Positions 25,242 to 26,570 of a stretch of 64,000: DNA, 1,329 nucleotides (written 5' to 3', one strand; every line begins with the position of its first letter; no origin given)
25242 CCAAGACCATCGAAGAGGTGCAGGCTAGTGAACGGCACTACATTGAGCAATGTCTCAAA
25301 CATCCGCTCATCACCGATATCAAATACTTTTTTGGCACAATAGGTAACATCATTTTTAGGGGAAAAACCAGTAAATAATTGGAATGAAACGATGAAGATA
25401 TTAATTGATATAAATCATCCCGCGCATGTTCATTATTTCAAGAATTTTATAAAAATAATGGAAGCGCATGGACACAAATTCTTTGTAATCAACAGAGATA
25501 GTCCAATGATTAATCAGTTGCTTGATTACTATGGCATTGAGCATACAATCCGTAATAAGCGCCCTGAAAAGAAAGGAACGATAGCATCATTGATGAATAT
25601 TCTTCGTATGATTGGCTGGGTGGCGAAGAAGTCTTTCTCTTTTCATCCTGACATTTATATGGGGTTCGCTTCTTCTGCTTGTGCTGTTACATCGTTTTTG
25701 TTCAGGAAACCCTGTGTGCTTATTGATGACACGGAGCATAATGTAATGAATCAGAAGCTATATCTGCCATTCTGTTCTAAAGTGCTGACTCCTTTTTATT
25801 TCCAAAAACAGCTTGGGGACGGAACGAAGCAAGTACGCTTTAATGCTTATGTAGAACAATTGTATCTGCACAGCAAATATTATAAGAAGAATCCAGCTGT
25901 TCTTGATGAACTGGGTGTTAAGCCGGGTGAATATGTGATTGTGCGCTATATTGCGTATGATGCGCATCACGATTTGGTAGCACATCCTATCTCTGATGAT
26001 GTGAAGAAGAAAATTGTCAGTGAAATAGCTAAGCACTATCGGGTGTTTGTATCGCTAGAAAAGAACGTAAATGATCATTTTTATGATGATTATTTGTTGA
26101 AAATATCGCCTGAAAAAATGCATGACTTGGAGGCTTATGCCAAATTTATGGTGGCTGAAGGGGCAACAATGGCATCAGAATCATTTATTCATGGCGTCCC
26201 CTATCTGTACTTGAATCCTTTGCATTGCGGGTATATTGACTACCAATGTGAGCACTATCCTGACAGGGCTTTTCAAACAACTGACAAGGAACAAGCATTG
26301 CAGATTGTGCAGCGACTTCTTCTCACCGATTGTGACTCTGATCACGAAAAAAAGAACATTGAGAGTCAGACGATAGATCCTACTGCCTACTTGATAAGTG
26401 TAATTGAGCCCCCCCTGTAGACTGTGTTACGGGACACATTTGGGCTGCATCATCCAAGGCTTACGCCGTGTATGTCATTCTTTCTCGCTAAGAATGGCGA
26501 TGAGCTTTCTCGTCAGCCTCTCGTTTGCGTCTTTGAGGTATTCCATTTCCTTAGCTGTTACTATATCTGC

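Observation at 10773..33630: Wzx/Wzy capsule locus with almost no glycosyltransferases but many amide- and acyl-forming enzymes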

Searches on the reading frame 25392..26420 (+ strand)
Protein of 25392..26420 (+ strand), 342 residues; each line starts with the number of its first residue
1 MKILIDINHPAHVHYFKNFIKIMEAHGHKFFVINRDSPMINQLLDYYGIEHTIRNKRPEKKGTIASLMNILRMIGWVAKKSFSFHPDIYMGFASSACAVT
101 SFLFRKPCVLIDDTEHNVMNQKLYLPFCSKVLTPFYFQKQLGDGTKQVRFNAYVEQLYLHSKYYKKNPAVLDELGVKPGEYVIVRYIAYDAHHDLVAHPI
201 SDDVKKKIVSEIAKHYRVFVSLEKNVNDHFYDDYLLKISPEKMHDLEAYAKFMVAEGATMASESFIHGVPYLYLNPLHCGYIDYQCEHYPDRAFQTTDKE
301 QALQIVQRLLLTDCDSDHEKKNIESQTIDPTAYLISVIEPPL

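Call 4: search_protein_families(library=pfam, proteins=[window:25392-26420:+], max_evalue=0.01)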
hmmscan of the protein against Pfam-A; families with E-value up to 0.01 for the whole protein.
window:25392-26420:+ (342 aa): 1 family
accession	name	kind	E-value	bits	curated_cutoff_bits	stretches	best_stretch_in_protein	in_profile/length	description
PF04007.18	DUF354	-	1.8e-18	67.2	22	1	1-315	1-325/349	Protein of unknown function (DUF354)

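Call 8: search_protein_families(library=ncbifam, proteins=[window:25392-26420:+], max_evalue=0.001)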
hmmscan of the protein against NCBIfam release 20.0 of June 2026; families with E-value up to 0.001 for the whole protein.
window:25392-26420:+ (342 aa): 0 families

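Call 13: search_solved_structures(query=window:25392-26420:+, max_evalue=1)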
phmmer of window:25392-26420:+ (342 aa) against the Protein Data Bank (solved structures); distinct sequences matched with E-value up to 1: 0.

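Call 19: find_encoding_contigs(protein=window:25392-26420:+, flank=10000, max_places=6)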
Protein window:25392-26420:+ (342 aa): 22 contigs read that carry it; 6 places shown.
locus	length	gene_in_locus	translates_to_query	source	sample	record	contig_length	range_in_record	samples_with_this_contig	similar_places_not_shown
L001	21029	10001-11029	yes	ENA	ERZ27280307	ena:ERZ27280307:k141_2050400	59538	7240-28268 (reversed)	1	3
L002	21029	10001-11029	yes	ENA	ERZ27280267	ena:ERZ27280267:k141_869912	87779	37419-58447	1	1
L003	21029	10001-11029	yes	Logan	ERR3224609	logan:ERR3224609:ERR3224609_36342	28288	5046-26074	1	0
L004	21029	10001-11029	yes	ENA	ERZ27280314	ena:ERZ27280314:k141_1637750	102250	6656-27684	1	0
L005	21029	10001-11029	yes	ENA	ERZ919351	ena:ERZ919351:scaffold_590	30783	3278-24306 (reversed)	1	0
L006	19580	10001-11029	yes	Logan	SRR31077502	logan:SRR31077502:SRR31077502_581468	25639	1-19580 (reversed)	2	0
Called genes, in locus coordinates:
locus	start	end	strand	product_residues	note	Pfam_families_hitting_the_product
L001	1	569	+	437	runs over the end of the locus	PF03721:UDPG_MGDP_dh_N, PF03446:NAD_binding_2 (weak), PF00984:UDPG_MGDP_dh, PF03720:UDPG_MGDP_dh_C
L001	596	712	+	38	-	-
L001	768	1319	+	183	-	PF25084:LbH_EIF2B (weak), PF00132:Hexapep (weak), PF25087:GMPPB_C, PF00132:Hexapep (weak)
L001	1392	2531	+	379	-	PF00155:Aminotran_1_2, PF01041:DegT_DnrJ_EryC1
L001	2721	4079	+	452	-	PF04932:Wzy_C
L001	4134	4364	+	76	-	-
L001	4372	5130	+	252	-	PF00106:adh_short, PF08659:KR, PF13561:adh_short_C2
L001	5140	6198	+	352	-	PF00195:Chal_sti_synt_N (faint), PF08545:ACP_syn_III, PF08541:ACP_syn_III_C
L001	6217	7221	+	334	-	PF14397:ATPgrasp_ST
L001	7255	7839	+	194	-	PF00753:Lactamase_B, PF23023:Anti-Pycsar_Apyc1 (weak), PF12706:Lactamase_B_2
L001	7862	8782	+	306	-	PF02522:Antibiotic_NAT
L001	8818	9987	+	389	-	PF02397:Bac_transf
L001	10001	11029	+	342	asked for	PF04007:DUF354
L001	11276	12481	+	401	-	PF05222:AlaDh_PNT_N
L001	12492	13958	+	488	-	PF01943:Polysacc_synt, PF13440:Polysacc_synt_3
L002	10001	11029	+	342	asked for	PF04007:DUF354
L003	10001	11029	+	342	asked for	PF04007:DUF354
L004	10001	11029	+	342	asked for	PF04007:DUF354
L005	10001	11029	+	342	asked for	PF04007:DUF354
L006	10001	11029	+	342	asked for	PF04007:DUF354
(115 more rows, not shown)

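Call 20: find_homologous_proteins(query=window:25392-26420:+)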
Query window:25392-26420:+ (342 aa): 1420 proteins with E <= 0.001 among 2126 candidates; the best 120 are listed.
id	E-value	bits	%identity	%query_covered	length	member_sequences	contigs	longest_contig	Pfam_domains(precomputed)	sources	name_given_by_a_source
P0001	1.4e-231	786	99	100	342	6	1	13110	PF04007.18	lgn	-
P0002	9.0e-206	701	88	99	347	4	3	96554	PF04007.18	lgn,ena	-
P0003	4.7e-172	590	76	99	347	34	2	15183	PF04007.18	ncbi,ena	-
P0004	1.7e-170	585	74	99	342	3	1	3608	PF04007.18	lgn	-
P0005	2.0e-170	585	75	99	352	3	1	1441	PF04007.18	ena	-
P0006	5.0e-170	583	75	99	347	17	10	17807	PF04007.18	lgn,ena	-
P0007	7.4e-170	583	75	99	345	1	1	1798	PF04007.18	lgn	-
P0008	4.3e-169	580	74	99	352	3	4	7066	PF04007.18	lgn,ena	-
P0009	2.4e-168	578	72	99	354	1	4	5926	PF04007.18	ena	-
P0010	3.8e-168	577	74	99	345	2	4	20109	PF04007.18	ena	-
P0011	8.0e-168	576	74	99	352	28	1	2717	PF04007.18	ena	-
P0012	1.2e-167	576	74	99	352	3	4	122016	PF04007.18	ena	-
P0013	2.0e-167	575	74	99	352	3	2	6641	PF04007.18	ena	-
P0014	3.1e-167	574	73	99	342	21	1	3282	PF04007.18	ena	-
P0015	5.4e-167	573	74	99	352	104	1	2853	PF04007.18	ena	-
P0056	5.3e-164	564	70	99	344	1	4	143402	PF04007.18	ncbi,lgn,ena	-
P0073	5.5e-162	557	70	99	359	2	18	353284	PF04007.18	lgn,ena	-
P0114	2.0e-142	493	63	99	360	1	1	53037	PF04007.18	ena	-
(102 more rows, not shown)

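Call 21: find_encoding_contigs(protein=P0073, flank=10000, max_places=3)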
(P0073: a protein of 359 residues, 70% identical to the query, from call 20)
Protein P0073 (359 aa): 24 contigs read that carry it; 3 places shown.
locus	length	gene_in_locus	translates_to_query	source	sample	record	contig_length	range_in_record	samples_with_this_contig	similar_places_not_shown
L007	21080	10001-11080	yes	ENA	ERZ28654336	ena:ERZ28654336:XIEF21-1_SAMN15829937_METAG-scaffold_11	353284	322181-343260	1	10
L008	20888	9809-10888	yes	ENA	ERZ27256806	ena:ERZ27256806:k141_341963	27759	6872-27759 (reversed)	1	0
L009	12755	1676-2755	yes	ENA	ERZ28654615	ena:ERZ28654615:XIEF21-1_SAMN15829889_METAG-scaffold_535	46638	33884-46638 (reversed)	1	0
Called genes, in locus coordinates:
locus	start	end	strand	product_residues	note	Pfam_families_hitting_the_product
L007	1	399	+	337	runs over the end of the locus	-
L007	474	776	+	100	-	-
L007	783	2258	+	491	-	PF01943:Polysacc_synt, PF13440:Polysacc_synt_3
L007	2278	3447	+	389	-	PF00037:Fer4 (faint), PF12838:Fer4_7 (weak), PF04432:FrhB_FdhB_C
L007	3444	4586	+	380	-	PF04230:PS_pyruv_trans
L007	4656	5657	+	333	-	PF13527:Acetyltransf_9, PF00583:Acetyltransf_1 (weak)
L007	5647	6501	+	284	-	PF01522:Polysacc_deac_1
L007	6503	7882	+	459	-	-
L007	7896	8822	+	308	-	PF13579:Glyco_trans_4_4, PF13439:Glyco_transf_4, PF13477:Glyco_trans_4_2, PF13692:Glyco_trans_1_4, PF00534:Glycos_transf_1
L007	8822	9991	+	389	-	PF02397:Bac_transf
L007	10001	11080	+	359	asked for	PF04007:DUF354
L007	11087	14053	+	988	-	PF01565:FAD_binding_4, PF02913:FAD-oxidase_C, PF13183:Fer4_8 (weak), PF13534:Fer4_17 (weak)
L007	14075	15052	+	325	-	PF01408:GFO_IDH_MocA, PF02894:GFO_IDH_MocA_C, PF22725:GFO_IDH_MocA_C3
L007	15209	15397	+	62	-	PF00467:KOW (weak)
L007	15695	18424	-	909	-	PF00133:tRNA-synt_1, PF09334:tRNA-synt_1g (weak), PF13603:tRNA-synt_1_2 (weak), PF08264:Anticodon_1, PF10458:Val_tRNA-synt_C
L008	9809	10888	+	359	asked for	PF04007:DUF354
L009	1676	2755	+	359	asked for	PF04007:DUF354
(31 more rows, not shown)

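Call 22: find_encoding_contigs(protein=P0114, flank=10000, max_places=2)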
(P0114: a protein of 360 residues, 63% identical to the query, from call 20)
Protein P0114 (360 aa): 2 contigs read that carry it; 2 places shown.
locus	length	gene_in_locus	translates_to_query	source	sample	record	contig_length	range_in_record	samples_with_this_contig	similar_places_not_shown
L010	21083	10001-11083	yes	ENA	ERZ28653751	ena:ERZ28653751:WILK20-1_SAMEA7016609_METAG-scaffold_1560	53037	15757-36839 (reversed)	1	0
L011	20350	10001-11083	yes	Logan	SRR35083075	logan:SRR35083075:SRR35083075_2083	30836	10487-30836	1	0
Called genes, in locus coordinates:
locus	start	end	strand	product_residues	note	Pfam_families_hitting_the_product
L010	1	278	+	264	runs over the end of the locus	PF02563:Poly_export, PF22461:SLBB_2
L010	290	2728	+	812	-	PF02706:Wzz, PF13807:GNVR, PF01656:CbiA (weak), PF10609:ParA (weak), PF13614:AAA_31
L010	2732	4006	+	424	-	PF03721:UDPG_MGDP_dh_N, PF00984:UDPG_MGDP_dh, PF03720:UDPG_MGDP_dh_C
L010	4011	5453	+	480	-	PF01943:Polysacc_synt, PF13440:Polysacc_synt_3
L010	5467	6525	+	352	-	PF04230:PS_pyruv_trans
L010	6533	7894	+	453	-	-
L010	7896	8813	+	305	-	PF13439:Glyco_transf_4, PF13477:Glyco_trans_4_2, PF13579:Glyco_trans_4_4 (weak), PF13692:Glyco_trans_1_4, PF00534:Glycos_transf_1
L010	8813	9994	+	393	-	PF02397:Bac_transf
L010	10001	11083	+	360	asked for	PF04007:DUF354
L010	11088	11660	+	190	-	PF00132:Hexapep (faint)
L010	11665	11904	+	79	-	PF00550:PP-binding (weak)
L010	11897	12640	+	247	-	PF00106:adh_short, PF01370:Epimerase (weak), PF08659:KR, PF13561:adh_short_C2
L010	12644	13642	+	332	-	PF00195:Chal_sti_synt_N, PF08545:ACP_syn_III, PF08541:ACP_syn_III_C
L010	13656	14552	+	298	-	PF01522:Polysacc_deac_1, PF10096:DUF2334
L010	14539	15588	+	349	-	PF13506:Glyco_transf_21 (weak), PF13641:Glyco_tranf_2_3 (weak), PF00535:Glycos_transf_2, PF10111:Glyco_tranf_2_2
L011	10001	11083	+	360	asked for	PF04007:DUF354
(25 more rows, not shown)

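Call 23: find_encoding_contigs(protein=P0056, flank=10000, max_places=2)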
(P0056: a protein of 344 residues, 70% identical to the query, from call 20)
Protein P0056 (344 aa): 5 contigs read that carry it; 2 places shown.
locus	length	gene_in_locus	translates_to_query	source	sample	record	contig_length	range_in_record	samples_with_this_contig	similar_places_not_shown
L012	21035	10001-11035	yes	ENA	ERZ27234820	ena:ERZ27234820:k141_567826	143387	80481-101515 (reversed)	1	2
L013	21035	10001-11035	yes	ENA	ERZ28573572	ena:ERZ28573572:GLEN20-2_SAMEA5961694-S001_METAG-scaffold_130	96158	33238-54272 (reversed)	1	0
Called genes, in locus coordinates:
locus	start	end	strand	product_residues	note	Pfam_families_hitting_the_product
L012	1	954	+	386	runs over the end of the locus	-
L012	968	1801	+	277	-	PF02563:Poly_export, PF10531:SLBB (weak), PF22461:SLBB_2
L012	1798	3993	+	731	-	PF13807:GNVR, PF13614:AAA_31 (weak)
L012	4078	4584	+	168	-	PF25084:LbH_EIF2B, PF14602:Hexapep_2 (faint), PF00132:Hexapep, PF25087:GMPPB_C, PF00132:Hexapep (weak)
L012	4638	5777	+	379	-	PF00155:Aminotran_1_2, PF01041:DegT_DnrJ_EryC1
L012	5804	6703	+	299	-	PF02397:Bac_transf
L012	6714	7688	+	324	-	PF00535:Glycos_transf_2, PF10111:Glyco_tranf_2_2, PF13641:Glyco_tranf_2_3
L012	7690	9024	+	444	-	PF13231:PMT_2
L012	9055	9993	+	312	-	PF13439:Glyco_transf_4, PF13477:Glyco_trans_4_2, PF13579:Glyco_trans_4_4 (weak), PF13692:Glyco_trans_1_4, PF00534:Glycos_transf_1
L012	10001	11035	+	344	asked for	PF04007:DUF354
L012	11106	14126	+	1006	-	PF01565:FAD_binding_4, PF02913:FAD-oxidase_C, PF13183:Fer4_8 (weak), PF13534:Fer4_17 (weak)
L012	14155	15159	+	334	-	PF01408:GFO_IDH_MocA, PF22725:GFO_IDH_MocA_C3 (weak), PF02894:GFO_IDH_MocA_C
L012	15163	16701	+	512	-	-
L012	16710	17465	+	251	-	PF05704:Caps_synth, PF12919:TcdA_TcdB (faint), PF04488:Gly_transf_sug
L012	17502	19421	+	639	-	PF13448:DUF4114 (faint)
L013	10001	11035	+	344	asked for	PF04007:DUF354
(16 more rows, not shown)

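Call 28: find_related_loci(query=A1, collection=genome_contigs, flank=10000)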
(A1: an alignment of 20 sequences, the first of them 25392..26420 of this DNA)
Query A1 (342 aa) in genome_contigs; peptide patterns used: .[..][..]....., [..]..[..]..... (x = any residue, [..] = any of these).
178 stretches matched a pattern; 142 encode a relative of the query (tblastn E <= 1e-3); the best 80 are kept; 79 distinct loci.
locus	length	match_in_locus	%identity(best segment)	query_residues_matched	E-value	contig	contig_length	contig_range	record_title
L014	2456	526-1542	76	1-339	0e+0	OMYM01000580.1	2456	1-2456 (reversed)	uncultured Erysipelotrichaceae bacterium isolate RUG087 genome assembly, contig: k87_66227760, whole genome shotgun sequ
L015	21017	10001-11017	71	1-339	8e-173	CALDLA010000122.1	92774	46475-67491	MAG TPA_asm: uncultured Prevotellaceae bacterium isolate ERR833046_bin.35_CONCOCT_v1.1_MAG genome assembly, contig: ERZ8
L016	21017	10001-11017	72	1-339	1e-172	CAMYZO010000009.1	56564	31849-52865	MAG TPA_asm: uncultured Prevotellaceae bacterium isolate SRR10912540_bin.43_metaWRAP_v1.3_MAG genome assembly, contig: E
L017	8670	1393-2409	70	1-339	1e-168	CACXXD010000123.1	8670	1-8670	MAG: uncultured Prevotellaceae bacterium isolate RUG11679 genome assembly, contig: RUG11679_asm_123, whole genome shotgu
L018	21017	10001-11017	70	1-339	8e-169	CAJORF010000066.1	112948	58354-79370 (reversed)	uncultured Bacteroidaceae bacterium isolate Rumen_Coassembly_mag_972 genome assembly, contig: k87_16994313, whole genome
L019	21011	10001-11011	60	1-339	2e-132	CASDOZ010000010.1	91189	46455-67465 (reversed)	uncultured Bacteroidales bacterium isolate B9_L1_334334_idba_bin.10 genome assembly, contig: B9_L1_334334_idba_bin.10.fa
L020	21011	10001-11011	57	1-339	2e-129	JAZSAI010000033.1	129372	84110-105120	MAG: Paludibacteraceae bacterium isolate T1900044938_TS20190404.MAGScoT_cleanbin_000007 SGB_3450_k141_2477490, whole gen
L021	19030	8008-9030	57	1-338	7e-128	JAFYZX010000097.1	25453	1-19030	MAG: Bacteroidales bacterium isolate RGIG7574 Water_buffalos_Omasum-3__c719095, whole genome shotgun sequence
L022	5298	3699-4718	55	1-339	2e-120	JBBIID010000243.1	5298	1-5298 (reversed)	MAG: Paludibacter sp. isolate SLS170214_bin_13 NODE_4488_length_5298_cov_3.336830, whole genome shotgun sequence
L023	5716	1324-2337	53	1-338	5e-116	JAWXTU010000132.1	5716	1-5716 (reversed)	MAG: bacterium isolate FM_31_G125_V NODE_3487_length_5717_cov_3.231951, whole genome shotgun sequence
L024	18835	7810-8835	63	1-339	4e-148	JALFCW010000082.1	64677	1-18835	MAG: Prevotella sp. isolate SUG565 k141_32978, whole genome shotgun sequence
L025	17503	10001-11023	52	1-339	3e-112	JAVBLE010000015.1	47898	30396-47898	MAG: Paludibacteraceae bacterium isolate EPI_MAG_00015 c_000013852048, whole genome shotgun sequence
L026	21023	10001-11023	52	1-339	7e-107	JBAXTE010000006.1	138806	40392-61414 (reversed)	MAG: Bacteroidota bacterium isolate ELA627 MAG627_6, whole genome shotgun sequence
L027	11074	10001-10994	55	1-339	9e-107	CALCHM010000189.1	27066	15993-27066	MAG TPA_asm: uncultured Prevotella sp. isolate SRR6425778_bin.23_CONCOCT_v1.1_MAG genome assembly, contig: ERZ1767605.32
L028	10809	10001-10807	59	1-263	3e-102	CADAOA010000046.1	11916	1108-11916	MAG: uncultured Bacteroidia bacterium isolate RUG13464 genome assembly, contig: RUG13464_asm_46, whole genome shotgun se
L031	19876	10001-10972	45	1-335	9e-86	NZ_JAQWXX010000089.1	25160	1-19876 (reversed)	MAG: Algoriphagus sp. isolate cluster3_bin.40 k119_973830, whole genome shotgun sequence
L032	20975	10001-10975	45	1-334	2e-82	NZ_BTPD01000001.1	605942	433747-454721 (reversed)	Algoriphagus confluentis strain NBRC 111222 sequence01, whole genome shotgun sequence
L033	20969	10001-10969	40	1-337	8e-73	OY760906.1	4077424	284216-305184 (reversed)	MAG: Bacteroidales bacterium isolate 68ad28d8-9785-4e35-8572-44786b46fd48 genome assembly, chromosome: 1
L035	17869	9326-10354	49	1-334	1e-109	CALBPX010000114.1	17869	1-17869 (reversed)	MAG TPA_asm: uncultured Bacteroidales bacterium isolate ERR1278105_bin.80_CONCOCT_v1.1_MAG genome assembly, contig: ERZ8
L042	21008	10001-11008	36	1-339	8e-62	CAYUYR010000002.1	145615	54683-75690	MAG TPA_asm: uncultured Planctomycetaceae bacterium isolate SRP141376_co2_344 genome assembly, contig: NODE_246_length_1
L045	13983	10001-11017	35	1-339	3e-61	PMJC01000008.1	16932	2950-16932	MAG: Methanosarcina sp. isolate fen_51 73.20120600_E3D.137_contig_193062, whole genome shotgun sequence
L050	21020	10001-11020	37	1-338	5e-60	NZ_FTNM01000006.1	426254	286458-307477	Pontibacter lucknowensis strain DM9, whole genome shotgun sequence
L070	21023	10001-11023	34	1-339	1e-55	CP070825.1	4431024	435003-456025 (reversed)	MAG: Candidatus Aminicenantes bacterium isolate bin112 chromosome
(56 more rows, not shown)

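Call 31: predict_structure(alignment_id=A1)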
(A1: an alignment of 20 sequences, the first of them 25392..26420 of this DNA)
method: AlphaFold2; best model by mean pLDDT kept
length: 342 residues; sequences in the alignment: 20
mean_pLDDT: 90.9   pTM: 0.87
mean pLDDT of the five models: 90.9, 90.4, 89.4, 85.0, 80.2
residues with pLDDT >= 90: 254; 70-90: 71; 50-70: 12; < 50: 5
segments of 3 or more residues with pLDDT < 50: 190-193
pLDDT, mean of each block of 10 residues (from residue 1): 94 94 97 92 95 82 80 94 97 95 97 82 92 93 92 95 94 96 83 60 94 97 81 91 95 93 95 84 93 94 97 94 96 93 57
secondary structure, 60 per line:
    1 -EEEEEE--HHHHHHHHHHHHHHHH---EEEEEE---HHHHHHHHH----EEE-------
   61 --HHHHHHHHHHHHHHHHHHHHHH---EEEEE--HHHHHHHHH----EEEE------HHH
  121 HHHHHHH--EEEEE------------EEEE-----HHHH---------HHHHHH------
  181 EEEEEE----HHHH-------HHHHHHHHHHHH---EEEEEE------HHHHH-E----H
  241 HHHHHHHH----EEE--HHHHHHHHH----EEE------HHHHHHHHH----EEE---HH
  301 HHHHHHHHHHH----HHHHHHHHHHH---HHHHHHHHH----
elements in order: E2-7 H10-25 E29-34 H38-46 E51-53 H63-84 E88-92 H95-103 E108-111 H118-127 E130-134 E147-150 H156-159 H169-174 E181-186 H191-194 H202-213 E217-222 H229-233 H240-248 E253-255 H258-266 E271-273 H280-288 E293-295 H299-311 H316-326 H330-338

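Call 34: fold_search(model_id=the predicted structure, library=pdb)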
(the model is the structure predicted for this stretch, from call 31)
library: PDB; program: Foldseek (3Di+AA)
matches with E <= 10: 1764; with E <= 0.001: 262
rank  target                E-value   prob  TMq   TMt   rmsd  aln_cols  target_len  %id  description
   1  3beo_A                3.0e-14  1.00  0.70  0.64   5.4       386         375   14  A Structural Basis for the allosteric regulation of non-hydrolyzing UDP-GlcNAc 2-epimerases (released 2008-02-19)
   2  8syb_B                3.6e-14  1.00  0.68  0.65   6.2       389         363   12  X-ray crystal structure of UDP-2,3-diacetamido-2,3-dideoxy-glucuronic acid-2-epimerase from Thermus thermophilus strai (released 2023-09-13)
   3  8sxw_A                4.5e-14  1.00  0.69  0.66   5.8       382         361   13  X-ray crystal structure of UDP- 2,3-diacetamido-2,3-dideoxy-glucuronic acid-2-epimerase from Thermus thermophilus stra (released 2023-09-13)
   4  8sxw_B                8.2e-14  1.00  0.72  0.69   5.3       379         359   13  X-ray crystal structure of UDP- 2,3-diacetamido-2,3-dideoxy-glucuronic acid-2-epimerase from Thermus thermophilus stra (released 2023-09-13)
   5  8sxy_B                1.0e-13  1.00  0.67  0.65   6.0       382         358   13  X-ray crystal structure of UDP- 2,3-diacetamido-2,3-dideoxy-glucuronic acid-2-epimerase from Thermus thermophilus stra (released 2023-09-13)
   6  8sye_B                1.1e-13  1.00  0.68  0.64   6.1       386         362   13  X-ray crystal structure of UDP-2,3-diacetamido-2,3-dideoxy-glucuronic acid-2-epimerase from Thermus thermophilus strai (released 2023-09-13)
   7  8sxv_B                1.1e-13  1.00  0.68  0.64   6.7       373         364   13  X-ray crystal structure of UDP- 2,3-diacetamido-2,3-dideoxy-glucuronic acid-2-epimerase from Thermus thermophilus stra (released 2023-09-13)
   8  8syd_B                1.5e-13  1.00  0.67  0.62   6.2       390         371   13  X-ray crystal structure of UDP-2,3-diacetamido-2,3-dideoxy-glucuronic acid-2-epimerase from Thermus thermophilus strai (released 2023-09-13)
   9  8sxw_D                2.4e-13  1.00  0.67  0.64   5.9       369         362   15  X-ray crystal structure of UDP- 2,3-diacetamido-2,3-dideoxy-glucuronic acid-2-epimerase from Thermus thermophilus stra (released 2023-09-13)
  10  3ot5_B                2.7e-13  1.00  0.67  0.62   5.2       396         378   13  2.2 Angstrom Resolution Crystal Structure of putative UDP-N-acetylglucosamine 2-epimerase from Listeria monocytogenes (released 2010-09-22)
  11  1f6d_C                2.8e-13  1.00  0.70  0.67   5.2       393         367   13  THE STRUCTURE OF UDP-N-ACETYLGLUCOSAMINE 2-EPIMERASE FROM E. COLI. (released 2000-12-13)
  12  8sxy_A                3.2e-13  1.00  0.67  0.64   6.1       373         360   12  X-ray crystal structure of UDP- 2,3-diacetamido-2,3-dideoxy-glucuronic acid-2-epimerase from Thermus thermophilus stra (released 2023-09-13)
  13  8sy9_B                4.5e-13  1.00  0.66  0.63   6.3       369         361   12  X-ray crystal structure of UDP-2,3-diacetamido-2,3-dideoxy-glucuronic acid-2-epimerase from Thermus thermophilus strai (released 2023-09-13)
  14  8sxw_C                5.1e-13  1.00  0.73  0.69   5.1       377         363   13  X-ray crystal structure of UDP- 2,3-diacetamido-2,3-dideoxy-glucuronic acid-2-epimerase from Thermus thermophilus stra (released 2023-09-13)
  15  8sy0_B                5.1e-13  1.00  0.68  0.65   6.0       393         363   12  X-ray crystal structure of UDP- 2,3-diacetamido-2,3-dideoxy-glucuronic acid-2-epimerase from Thermus thermophilus stra (released 2023-09-13)
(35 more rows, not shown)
